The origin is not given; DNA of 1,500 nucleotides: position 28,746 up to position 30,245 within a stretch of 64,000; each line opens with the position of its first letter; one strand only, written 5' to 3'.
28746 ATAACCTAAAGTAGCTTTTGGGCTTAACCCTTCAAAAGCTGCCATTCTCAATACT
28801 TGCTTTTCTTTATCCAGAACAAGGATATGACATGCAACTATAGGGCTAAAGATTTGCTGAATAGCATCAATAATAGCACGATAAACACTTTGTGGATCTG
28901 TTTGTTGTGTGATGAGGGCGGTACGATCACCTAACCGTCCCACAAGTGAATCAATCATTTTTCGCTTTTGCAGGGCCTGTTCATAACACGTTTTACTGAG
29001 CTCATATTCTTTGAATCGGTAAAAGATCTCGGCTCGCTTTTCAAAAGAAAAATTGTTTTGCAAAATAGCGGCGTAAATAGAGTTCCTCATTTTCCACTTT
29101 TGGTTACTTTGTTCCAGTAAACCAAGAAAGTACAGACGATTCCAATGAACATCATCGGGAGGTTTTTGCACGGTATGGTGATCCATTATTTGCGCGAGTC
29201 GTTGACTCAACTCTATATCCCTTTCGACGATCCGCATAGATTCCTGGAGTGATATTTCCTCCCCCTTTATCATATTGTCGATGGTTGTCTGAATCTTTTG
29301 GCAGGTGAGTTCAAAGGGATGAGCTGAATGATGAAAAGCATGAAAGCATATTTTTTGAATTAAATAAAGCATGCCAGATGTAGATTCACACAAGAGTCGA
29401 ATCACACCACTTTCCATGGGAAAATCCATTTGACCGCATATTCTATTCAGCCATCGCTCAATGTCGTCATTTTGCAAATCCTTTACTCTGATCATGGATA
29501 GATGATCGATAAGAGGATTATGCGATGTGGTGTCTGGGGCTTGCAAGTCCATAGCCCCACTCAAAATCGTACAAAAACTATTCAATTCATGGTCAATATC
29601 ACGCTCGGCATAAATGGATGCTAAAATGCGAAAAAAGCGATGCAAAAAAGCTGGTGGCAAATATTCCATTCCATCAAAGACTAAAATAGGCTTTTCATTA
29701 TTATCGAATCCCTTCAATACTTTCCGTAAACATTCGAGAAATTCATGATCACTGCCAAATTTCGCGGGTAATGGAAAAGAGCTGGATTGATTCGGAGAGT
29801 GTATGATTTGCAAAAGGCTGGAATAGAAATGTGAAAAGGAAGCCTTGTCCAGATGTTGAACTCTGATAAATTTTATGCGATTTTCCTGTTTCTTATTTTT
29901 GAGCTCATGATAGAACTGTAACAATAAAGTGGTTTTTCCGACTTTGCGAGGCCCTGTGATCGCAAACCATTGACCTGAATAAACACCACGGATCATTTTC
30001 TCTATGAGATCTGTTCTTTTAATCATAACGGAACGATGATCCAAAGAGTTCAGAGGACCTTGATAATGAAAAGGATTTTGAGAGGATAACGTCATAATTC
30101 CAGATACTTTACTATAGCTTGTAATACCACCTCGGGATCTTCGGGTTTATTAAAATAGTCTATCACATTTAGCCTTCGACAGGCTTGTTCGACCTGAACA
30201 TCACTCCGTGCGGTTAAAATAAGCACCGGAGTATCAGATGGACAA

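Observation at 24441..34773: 10-kb sigma-54-dependent signalling operon: membrane peptide, multi-GAF histidine kinase, receiver, NTPase-GAF-histidine kinase, receiver, NtrC-type activator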

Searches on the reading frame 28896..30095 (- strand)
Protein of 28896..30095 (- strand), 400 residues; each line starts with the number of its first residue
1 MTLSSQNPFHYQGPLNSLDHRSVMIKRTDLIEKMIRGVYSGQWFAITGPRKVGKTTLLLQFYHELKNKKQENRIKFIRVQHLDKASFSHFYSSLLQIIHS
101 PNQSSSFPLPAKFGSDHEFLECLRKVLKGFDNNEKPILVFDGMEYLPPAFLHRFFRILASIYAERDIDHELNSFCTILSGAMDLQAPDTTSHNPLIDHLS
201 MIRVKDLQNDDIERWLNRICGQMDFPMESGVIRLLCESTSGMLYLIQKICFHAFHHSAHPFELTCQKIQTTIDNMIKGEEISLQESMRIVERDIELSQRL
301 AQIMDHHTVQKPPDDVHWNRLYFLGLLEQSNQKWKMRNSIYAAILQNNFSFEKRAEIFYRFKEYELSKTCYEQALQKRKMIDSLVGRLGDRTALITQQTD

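Call 23: search_protein_families(library=pfam, proteins=[window:28896-30095:-], max_evalue=0.1)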
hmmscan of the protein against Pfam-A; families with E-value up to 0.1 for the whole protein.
window:28896-30095:- (400 aa): 12 families
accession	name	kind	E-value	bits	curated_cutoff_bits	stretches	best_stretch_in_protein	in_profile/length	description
PF13401.12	AAA_22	-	2e-08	35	27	1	44-181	8-123/130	AAA domain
PF14516.12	AAA_35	-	2.6e-08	33.5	27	1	34-345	23-329/331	AAA-like domain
PF13173.12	AAA_14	-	6e-08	33.2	27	1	42-98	3-58/129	AAA domain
PF01637.24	ATPase_2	-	3.4e-05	24.2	33.2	1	45-107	24-87/225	ATPase domain predominantly from Archaea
PF13191.12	AAA_16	-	5.1e-05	24.3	32.6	1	41-155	22-152/167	AAA ATPase domain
PF05621.17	TniB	-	0.00027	20.9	22.4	1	44-104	38-100/189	Bacterial TniB protein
PF05729.18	NACHT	-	0.0022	18.3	26.7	1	45-186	4-127/167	NACHT domain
PF13481.12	AAA_25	-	0.0078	16.3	27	1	32-63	23-55/195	AAA domain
PF24883.2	NPHP3_N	-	0.0083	16.8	24.8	1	41-143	22-133/164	Nephrocystin 3, N-terminal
PF03266.21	NTPase_1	-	0.0093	16.3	23.9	0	45-68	3-26/168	NTPase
PF00005.33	ABC_tran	-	0.012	16.6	25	1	38-77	8-45/137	ABC transporter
PF19993.5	DO-GTPase2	-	0.041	14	27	1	45-77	4-35/226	Double-GTPase 2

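Call 26: search_protein_representatives(protein=window:28896-30095:-)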
Query: 400 residues. Proteins with E-value up to 0.001 (for the whole library): 301; up to 1e-10: 86; up to 1e-30: 3. The best 150 are listed.
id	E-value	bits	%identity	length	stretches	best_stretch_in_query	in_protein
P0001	3.1e-269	908.5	99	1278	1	1-400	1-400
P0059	3.3e-41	157.9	30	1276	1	6-377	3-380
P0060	2.9e-31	125.2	25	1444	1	6-388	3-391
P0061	1.4e-30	122.9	24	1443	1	6-378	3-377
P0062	2.8e-29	118.6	24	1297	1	6-378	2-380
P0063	2.6e-27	112.2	25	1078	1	6-377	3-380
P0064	1.5e-26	109.6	24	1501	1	6-381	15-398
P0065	6.4e-24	101.0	23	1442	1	6-358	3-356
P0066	3.3e-22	95.3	25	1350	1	117-400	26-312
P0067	1.4e-21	93.3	23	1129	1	6-379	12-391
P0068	2.5e-20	89.2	24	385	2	135-350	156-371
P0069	3.8e-19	85.3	26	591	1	7-353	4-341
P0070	7.6e-19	84.3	24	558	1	5-368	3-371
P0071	9.7e-19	83.9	25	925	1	7-374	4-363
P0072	1.0e-18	83.9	27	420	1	5-348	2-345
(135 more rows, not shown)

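Call 28: search_protein_families(library=pfam, proteins=[P0059, P0060, P0062, P0063, P0064, P0066, P0067], max_evalue=0.0001)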
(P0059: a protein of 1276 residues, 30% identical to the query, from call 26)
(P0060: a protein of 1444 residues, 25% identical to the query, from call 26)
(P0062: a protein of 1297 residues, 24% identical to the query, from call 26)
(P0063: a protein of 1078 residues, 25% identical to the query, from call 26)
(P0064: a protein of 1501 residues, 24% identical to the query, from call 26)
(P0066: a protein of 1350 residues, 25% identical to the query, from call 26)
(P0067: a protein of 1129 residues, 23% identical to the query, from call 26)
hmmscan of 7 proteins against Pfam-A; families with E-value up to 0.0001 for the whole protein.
P0059 (1276 aa): 6 families
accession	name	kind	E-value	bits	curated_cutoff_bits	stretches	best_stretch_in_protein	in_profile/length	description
PF13185.12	GAF_2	-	6.3e-54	182.3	28.6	3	405-545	5-136/136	GAF domain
PF01590.32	GAF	-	2.9e-41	141.5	22.4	3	422-544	19-133/133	GAF domain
PF13492.12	GAF_3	-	2.3e-25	89.9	27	2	421-546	18-129/129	GAF domain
PF02518.31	HATPase_c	-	1.2e-23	84.1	26.4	1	1014-1119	2-110/111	Histidine kinase-, DNA gyrase B-, and HSP90-like ATPase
PF00072.30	Response_reg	-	2.2e-11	44.3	30.2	1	1148-1232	1-80/111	Response regulator receiver domain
PF13401.12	AAA_22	-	1.7e-05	25.5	27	0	49-186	16-128/130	AAA domain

P0060 (1444 aa): 7 families
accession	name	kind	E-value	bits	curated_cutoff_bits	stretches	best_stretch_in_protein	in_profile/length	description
PF13185.12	GAF_2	-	6.2e-60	201.8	28.6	3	741-877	4-135/136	GAF domain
PF01590.32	GAF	-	4.5e-46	157.1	22.4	3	741-877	2-133/133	GAF domain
PF13492.12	GAF_3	-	4.4e-29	101.9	27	3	906-1043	2-129/129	GAF domain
PF02518.31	HATPase_c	-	4.9e-22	78.9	26.4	1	1178-1282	2-109/111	Histidine kinase-, DNA gyrase B-, and HSP90-like ATPase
PF00072.30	Response_reg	-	1.4e-10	41.7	30.2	1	1316-1405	1-85/111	Response regulator receiver domain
PF10090.15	HPTransfase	-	5.8e-05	23.3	22.9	0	1182-1225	32-75/123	Histidine phosphotransferase C-terminal domain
PF13589.12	HATPase_c_3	-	0.0001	22.8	25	0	1182-1248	3-76/137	Histidine kinase-, DNA gyrase B-, and HSP90-like ATPase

P0062 (1297 aa): 6 families
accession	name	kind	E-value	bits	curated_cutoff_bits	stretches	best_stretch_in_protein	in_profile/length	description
PF13185.12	GAF_2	-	3.6e-66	221.9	28.6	4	916-1056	4-136/136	GAF domain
PF01590.32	GAF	-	1e-45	155.9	22.4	4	403-541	2-132/133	GAF domain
PF13492.12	GAF_3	-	7.4e-27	94.8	27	3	841-892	77-128/129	GAF domain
PF02518.31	HATPase_c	-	1.5e-11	45.1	26.4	1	1198-1296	9-108/111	Histidine kinase-, DNA gyrase B-, and HSP90-like ATPase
PF14516.12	AAA_35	-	6.5e-06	25.6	27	1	16-348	9-330/331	AAA-like domain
PF20703.3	nSTAND1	-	3.4e-05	24.1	27.1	0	15-240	11-221/379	Novel STAND NTPase 1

P0063 (1078 aa): 4 families
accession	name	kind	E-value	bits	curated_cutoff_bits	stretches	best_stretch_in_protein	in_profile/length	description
PF13185.12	GAF_2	-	1.1e-58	197.7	28.6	4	737-875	2-135/136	GAF domain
PF01590.32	GAF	-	1.7e-41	142.3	22.4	4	425-543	22-132/133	GAF domain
PF13492.12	GAF_3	-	1.5e-23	84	27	2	939-1041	33-129/129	GAF domain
PF13401.12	AAA_22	-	6.8e-05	23.6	27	0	42-182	9-124/130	AAA domain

P0064 (1501 aa): 5 families
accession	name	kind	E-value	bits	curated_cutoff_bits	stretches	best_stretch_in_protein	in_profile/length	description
PF13185.12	GAF_2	-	1.4e-70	236.2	28.6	4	752-894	2-133/136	GAF domain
PF01590.32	GAF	-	2.3e-51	174.3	22.4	4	417-557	1-133/133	GAF domain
PF13492.12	GAF_3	-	1.1e-33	116.8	27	2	417-557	1-127/129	GAF domain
PF02518.31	HATPase_c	-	1.3e-20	74.3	26.4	1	1209-1319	2-110/111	Histidine kinase-, DNA gyrase B-, and HSP90-like ATPase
PF00072.30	Response_reg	-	1.1e-07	32.4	30.2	1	1353-1442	1-88/111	Response regulator receiver domain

P0066 (1350 aa): 6 families
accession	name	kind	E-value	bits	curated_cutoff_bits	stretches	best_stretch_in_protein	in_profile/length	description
PF13185.12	GAF_2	-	5.5e-47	159.8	28.6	4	316-454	7-136/136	GAF domain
PF01590.32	GAF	-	1e-43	149.5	22.4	3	330-453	18-133/133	GAF domain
PF13492.12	GAF_3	-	4.1e-26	92.3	27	3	861-948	49-129/129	GAF domain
PF02518.31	HATPase_c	-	2.7e-22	79.7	26.4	1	1083-1188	2-110/111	Histidine kinase-, DNA gyrase B-, and HSP90-like ATPase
PF00072.30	Response_reg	-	4.8e-09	36.8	30.2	1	1218-1301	1-79/111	Response regulator receiver domain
PF15714.11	SpoVT_C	-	2.4e-06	28.1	27.5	0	867-940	45-121/128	Stage V sporulation protein T C-terminal, transcription factor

P0067 (1129 aa): 6 families
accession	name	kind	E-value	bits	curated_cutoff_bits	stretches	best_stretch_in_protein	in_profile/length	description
PF13185.12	GAF_2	-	7.8e-51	172.3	28.6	3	411-550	2-135/136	GAF domain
PF01590.32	GAF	-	2.1e-41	142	22.4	3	415-550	4-133/133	GAF domain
PF13492.12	GAF_3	-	1e-22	81.3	27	2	417-550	6-127/129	GAF domain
PF02518.31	HATPase_c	-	2.2e-16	60.7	26.4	1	1014-1123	2-110/111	Histidine kinase-, DNA gyrase B-, and HSP90-like ATPase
PF14516.12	AAA_35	-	1.1e-13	51.2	27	1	24-358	7-330/331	AAA-like domain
PF20703.3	nSTAND1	-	3.9e-06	27.2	27.1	1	25-250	11-221/379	Novel STAND NTPase 1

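Call 31: find_homologous_proteins(query=A3, max_evalue=1e-8)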
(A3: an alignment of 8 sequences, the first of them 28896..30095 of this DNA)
Query A3 (8 sequences) (400 aa, profile of the alignment): 1 proteins with E <= 1e-8 among 3604 candidates.
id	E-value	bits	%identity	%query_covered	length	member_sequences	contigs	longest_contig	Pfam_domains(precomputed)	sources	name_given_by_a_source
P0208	1.4e-18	85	21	62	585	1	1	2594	PF27874.1,PF14516.13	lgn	-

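Call 32: find_related_loci(query=A3, collection=metagenome_contigs, flank=10000)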
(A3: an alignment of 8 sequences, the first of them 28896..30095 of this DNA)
Query A3 (400 aa) in metagenome_contigs; peptide patterns used: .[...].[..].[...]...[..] (x = any residue, [..] = any of these).
163 stretches matched a pattern; 11 encode a relative of the query (tblastn E <= 1e-3); 11 distinct loci.
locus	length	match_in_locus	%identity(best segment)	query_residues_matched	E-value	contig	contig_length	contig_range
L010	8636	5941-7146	28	6-397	3e-49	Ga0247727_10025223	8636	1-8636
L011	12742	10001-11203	27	7-397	1e-46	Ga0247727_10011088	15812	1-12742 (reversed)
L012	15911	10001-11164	28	7-388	1e-45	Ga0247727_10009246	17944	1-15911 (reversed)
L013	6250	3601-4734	26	7-378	1e-43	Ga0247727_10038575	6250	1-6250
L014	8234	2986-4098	28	7-378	1e-42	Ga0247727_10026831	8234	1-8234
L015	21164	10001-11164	25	7-388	4e-40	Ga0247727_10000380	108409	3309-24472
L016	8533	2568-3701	25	7-378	3e-40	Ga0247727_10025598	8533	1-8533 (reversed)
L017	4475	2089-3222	27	7-378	3e-37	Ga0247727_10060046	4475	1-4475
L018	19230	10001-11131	22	5-375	2e-31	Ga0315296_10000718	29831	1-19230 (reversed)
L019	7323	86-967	25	72-378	4e-31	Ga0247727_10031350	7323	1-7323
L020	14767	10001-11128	21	7-376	3e-29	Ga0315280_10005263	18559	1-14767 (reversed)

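Call 41: search_protein_families(library=pfam, proteins=[L015:16830-19997:+, L015:15966-16277:+, L015:20054-20581:+, L015:20669-21097:+, L012:15298-15903:+, L012:562-3837:+, L012:4142-4549:+, L012:4944-5486:-, L015:4679-5278:-, L015:1976-3625:+], max_evalue=0.001)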
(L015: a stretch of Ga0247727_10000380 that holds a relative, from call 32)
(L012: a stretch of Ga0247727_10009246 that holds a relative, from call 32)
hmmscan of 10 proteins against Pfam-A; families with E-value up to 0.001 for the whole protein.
L015:16830-19997:+ (1055 aa): 5 families
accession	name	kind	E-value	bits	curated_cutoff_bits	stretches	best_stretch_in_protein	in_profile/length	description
PF13517.12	FG-GAP_3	-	1.2e-32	112.7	26.9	4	68-140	1-60/61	FG-GAP-like repeat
PF01839.29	FG-GAP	-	1.7e-11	44.2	22.1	0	416-439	3-26/37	FG-GAP repeat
PF13860.13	FlgD_ig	-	2.5e-09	37.4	27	1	989-1038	23-71/79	FlgD Ig-like domain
PF18962.6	Por_Secre_tail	-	1.8e-06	28.5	27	1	971-1051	2-73/75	Secretion system C-terminal sorting domain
PF13585.12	CHU_C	-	3.9e-05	24.1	27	1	987-1048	25-79/86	CHU_C Type IX secretion signal domain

L015:15966-16277:+ (103 aa): 0 families

L015:20054-20581:+ (175 aa): 1 family
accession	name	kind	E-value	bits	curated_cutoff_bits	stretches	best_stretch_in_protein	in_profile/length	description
PF14250.11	AbrB-like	-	0.00021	21.8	25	1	49-86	27-64/70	AbrB-like transcriptional regulator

L015:20669-21097:+ (142 aa): 1 family
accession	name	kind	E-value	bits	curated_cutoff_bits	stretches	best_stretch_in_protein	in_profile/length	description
PF18810.6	PBECR2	-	3.3e-05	24.5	27.1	1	50-135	39-119/120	phage-Barnase-EndoU-ColicinE5/D-RelE like nuclease2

L012:15298-15903:+ (201 aa): 0 families

L012:562-3837:+ (1091 aa): 4 families
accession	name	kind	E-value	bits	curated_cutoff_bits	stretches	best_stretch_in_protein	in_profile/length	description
PF13860.13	FlgD_ig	-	2.1e-08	34.5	27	1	1011-1079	7-76/79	FlgD Ig-like domain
PF00128.31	Alpha-amylase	-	2.7e-07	30.6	22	1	54-126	28-92/446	Alpha amylase, catalytic domain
PF14870.12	PSII_BNR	-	2.5e-05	24.1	27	0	658-794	16-150/303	Photosynthesis system II assembly factor YCF48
PF13585.12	CHU_C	-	0.00029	21.3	27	0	1024-1085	25-80/86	CHU_C Type IX secretion signal domain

L012:4142-4549:+ (135 aa): 2 families
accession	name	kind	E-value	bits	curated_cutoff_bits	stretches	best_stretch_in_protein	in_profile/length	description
PF01476.26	LysM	-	2.4e-15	56.7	20.9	1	87-130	1-43/43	LysM domain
PF23473.1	LysM3_LYK4_5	-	7.1e-05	23.3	29.3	1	87-117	5-35/48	LYK4/5 LysM3 domain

L012:4944-5486:- (180 aa): 1 family
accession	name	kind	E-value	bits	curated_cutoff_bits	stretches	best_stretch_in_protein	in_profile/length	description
PF01467.32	CTP_transf_like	-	4.5e-09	37.1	21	1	17-159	2-132/133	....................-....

L015:4679-5278:- (199 aa): 1 family
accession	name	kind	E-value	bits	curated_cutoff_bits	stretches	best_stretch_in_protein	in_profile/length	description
PF01467.32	CTP_transf_like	-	1.1e-10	42.2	21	1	34-177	2-133/133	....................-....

L015:1976-3625:+ (549 aa): 2 families
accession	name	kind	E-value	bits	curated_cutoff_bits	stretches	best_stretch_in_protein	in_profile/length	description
PF04389.22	Peptidase_M28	-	2.2e-35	122.6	21.3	1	319-520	1-192/193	Peptidase family M28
PF01546.33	Peptidase_M20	-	2.7e-08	34.4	24.6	1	348-500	30-189/206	Peptidase family M20/M25/M40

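Call 42: search_solved_structures(query=A3, max_evalue=1)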
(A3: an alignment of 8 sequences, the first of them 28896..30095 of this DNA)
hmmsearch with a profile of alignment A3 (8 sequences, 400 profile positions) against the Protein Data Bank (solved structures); distinct sequences matched with E-value up to 1: 49.
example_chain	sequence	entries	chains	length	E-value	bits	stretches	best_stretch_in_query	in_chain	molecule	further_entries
3cmu_A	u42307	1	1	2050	8.1e-10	41.2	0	35-72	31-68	Protein recA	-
3cmt_A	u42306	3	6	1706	4.1e-08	35.6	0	35-72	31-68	Protein recA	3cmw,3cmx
7obi_A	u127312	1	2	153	1.2e-07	34.1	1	358-393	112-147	CTPR-rv4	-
3cmv_A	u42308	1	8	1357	2.5e-06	29.7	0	35-72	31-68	Protein recA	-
6vfh_A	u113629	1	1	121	0.0081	18.1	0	357-395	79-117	T33_dn10A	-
7am2_BU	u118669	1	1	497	0.015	17.2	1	41-159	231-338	GTPase Der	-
6j17_A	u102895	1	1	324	0.019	16.9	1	10-71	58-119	ESX-3 secretion system protein EccC3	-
4iul_A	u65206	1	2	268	0.038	15.9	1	70-165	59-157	Eukaryotic translation initiation factor 4 gamma 2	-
7tcg_B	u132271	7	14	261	0.041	15.8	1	23-87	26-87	Bacitracin export ATP-binding protein BceA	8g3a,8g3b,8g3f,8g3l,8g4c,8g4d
7tch_B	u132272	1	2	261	0.041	15.8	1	23-87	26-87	Bacitracin export ATP-binding protein BceA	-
8s5g_B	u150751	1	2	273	0.044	15.7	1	23-87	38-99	Bacitracin export ATP-binding protein BceA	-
8bu0_A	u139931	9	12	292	0.051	15.5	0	357-393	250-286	Consensus tetratricopeptide repeat protein | Crystal structure of an 8-repeat consensus TPR superhelix with Zinc. | Monomer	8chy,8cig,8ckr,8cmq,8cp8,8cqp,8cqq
1na0_A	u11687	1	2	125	0.06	15.3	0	357-393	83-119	designed protein CTPR3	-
2wqh_A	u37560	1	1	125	0.061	15.2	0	357-393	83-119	CTPR3Y3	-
6v8e_A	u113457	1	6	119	0.069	15.1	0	327-391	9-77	Designed protein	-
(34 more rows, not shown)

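Call 54: predict_structure(protein=window:28896-30095:-)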
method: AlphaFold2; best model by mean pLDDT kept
length: 400 residues; sequences in the alignment: 1
mean_pLDDT: 38.8   pTM: 0.26
mean pLDDT of the five models: 38.8, 36.0, 35.9, 32.5, 32.1
residues with pLDDT >= 90: 0; 70-90: 0; 50-70: 29; < 50: 371
segments of 3 or more residues with pLDDT < 50: 1-27, 37-57, 70-208, 210-216, 218-375, 393-400
pLDDT, mean of each block of 10 residues (from residue 1): 30 33 38 49 39 47 52 40 41 39 33 34 39 36 36 43 38 34 29 32 35 47 41 39 43 36 34 35 36 37 32 35 33 36 38 44 41 49 51 46
secondary structure, 60 per line:
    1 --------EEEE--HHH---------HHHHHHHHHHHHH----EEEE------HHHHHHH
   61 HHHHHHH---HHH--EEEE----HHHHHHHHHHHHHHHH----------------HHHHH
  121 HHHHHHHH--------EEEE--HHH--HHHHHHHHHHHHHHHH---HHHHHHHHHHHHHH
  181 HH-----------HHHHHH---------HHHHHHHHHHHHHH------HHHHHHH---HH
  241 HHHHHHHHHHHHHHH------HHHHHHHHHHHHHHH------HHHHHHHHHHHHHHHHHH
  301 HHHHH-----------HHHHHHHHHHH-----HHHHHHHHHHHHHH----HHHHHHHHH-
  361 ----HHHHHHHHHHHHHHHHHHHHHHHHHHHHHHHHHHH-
elements in order: E9-12 H27-39 E44-47 H54-67 E76-79 H84-99 H116-128 E137-140 H148-163 H167-182 H194-199 H209-222 H229-235 H239-255 H262-276 H283-305 H317-327 H333-346 H351-359 H365-399

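Call 86: search_protein_families(library=pfam, proteins=[L015:3692-4075:-, L011:3173-3568:+, L011:3673-4089:+, L011:4313-5113:+, L018:16707-17147:+, L018:17363-17887:+, L018:18016-18390:+], max_evalue=0.01)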
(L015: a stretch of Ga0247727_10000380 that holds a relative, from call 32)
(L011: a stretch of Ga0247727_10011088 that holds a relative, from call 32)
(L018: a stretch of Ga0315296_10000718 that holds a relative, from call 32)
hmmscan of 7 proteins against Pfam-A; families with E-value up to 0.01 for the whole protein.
L015:3692-4075:- (127 aa): 0 families

L011:3173-3568:+ (131 aa): 1 family
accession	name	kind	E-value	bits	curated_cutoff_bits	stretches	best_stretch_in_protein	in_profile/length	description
PF01476.26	LysM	-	2.9e-14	53.2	20.9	1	86-129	1-43/43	LysM domain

L011:3673-4089:+ (138 aa): 0 families

L011:4313-5113:+ (266 aa): 1 family
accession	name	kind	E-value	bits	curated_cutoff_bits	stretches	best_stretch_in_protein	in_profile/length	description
PF08867.16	FRG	-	8.7e-27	94.3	25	1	36-122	2-92/94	FRG domain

L018:16707-17147:+ (146 aa): 0 families

L018:17363-17887:+ (174 aa): 0 families

L018:18016-18390:+ (124 aa): 1 family
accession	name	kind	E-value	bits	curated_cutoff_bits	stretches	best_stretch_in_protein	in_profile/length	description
PF12193.13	Sulf_coat_C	-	1.8e-05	25.3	25.2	1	6-108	11-118/134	Sulfolobus virus coat protein C terminal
